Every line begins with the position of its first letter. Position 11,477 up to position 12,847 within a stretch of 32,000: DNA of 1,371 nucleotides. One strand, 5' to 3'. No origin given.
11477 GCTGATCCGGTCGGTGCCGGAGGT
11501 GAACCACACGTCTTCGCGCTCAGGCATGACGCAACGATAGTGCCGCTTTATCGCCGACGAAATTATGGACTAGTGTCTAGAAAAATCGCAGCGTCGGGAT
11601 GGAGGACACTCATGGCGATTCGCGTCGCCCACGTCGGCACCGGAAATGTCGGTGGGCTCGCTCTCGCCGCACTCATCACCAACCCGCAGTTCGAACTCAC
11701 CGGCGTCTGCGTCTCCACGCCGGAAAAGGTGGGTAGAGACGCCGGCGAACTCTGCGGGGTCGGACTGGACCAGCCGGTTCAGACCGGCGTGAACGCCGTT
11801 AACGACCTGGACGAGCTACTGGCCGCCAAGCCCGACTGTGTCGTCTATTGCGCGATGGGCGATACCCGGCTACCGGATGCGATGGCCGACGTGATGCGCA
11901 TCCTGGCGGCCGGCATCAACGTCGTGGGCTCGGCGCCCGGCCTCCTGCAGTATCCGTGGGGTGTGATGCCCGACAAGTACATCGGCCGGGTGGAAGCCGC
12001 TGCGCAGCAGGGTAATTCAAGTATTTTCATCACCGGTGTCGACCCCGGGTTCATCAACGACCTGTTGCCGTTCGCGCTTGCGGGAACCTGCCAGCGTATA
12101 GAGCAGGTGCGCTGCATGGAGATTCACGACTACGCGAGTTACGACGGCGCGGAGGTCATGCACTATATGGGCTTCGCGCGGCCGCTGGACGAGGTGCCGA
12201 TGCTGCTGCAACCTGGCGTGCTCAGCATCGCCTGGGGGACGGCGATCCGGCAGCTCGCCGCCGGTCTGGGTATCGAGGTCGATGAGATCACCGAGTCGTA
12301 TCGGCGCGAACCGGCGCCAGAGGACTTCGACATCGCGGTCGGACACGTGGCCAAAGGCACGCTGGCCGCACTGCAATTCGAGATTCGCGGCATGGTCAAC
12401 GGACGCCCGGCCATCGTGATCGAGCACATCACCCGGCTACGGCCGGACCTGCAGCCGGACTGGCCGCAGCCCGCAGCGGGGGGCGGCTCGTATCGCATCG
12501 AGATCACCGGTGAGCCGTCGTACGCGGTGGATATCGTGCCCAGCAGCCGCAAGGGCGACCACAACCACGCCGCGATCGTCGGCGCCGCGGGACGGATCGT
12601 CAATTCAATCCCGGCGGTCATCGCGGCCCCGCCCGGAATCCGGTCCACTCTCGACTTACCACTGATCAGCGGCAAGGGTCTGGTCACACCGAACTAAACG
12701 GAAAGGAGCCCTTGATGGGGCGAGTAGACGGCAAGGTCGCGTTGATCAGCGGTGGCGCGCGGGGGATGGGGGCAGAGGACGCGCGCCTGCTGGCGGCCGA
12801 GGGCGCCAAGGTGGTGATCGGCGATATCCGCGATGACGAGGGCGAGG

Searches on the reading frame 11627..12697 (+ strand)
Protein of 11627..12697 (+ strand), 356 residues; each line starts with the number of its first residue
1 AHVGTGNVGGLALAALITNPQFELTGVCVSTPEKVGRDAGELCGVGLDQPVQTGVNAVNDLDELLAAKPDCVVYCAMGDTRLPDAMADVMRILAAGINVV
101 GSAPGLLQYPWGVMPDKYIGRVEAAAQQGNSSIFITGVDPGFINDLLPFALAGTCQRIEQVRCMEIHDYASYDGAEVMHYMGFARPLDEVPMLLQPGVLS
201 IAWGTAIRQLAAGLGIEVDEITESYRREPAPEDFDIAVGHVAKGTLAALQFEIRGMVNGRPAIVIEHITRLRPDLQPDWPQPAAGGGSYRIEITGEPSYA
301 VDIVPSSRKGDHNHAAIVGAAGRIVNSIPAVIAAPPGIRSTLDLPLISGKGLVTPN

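Call 74: search_protein_families(library=pfam, proteins=[window:11627-12697:+], max_evalue=0.00001)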
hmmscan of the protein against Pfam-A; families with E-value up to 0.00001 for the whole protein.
window:11627-12697:+ (356 aa): 1 family
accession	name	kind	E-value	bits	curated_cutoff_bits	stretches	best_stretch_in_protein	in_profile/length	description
PF19328.4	DAP_DH_C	-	1.1e-16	61.5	23.3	1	142-347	1-193/206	2,4-diaminopentanoate dehydrogenase C-terminal domain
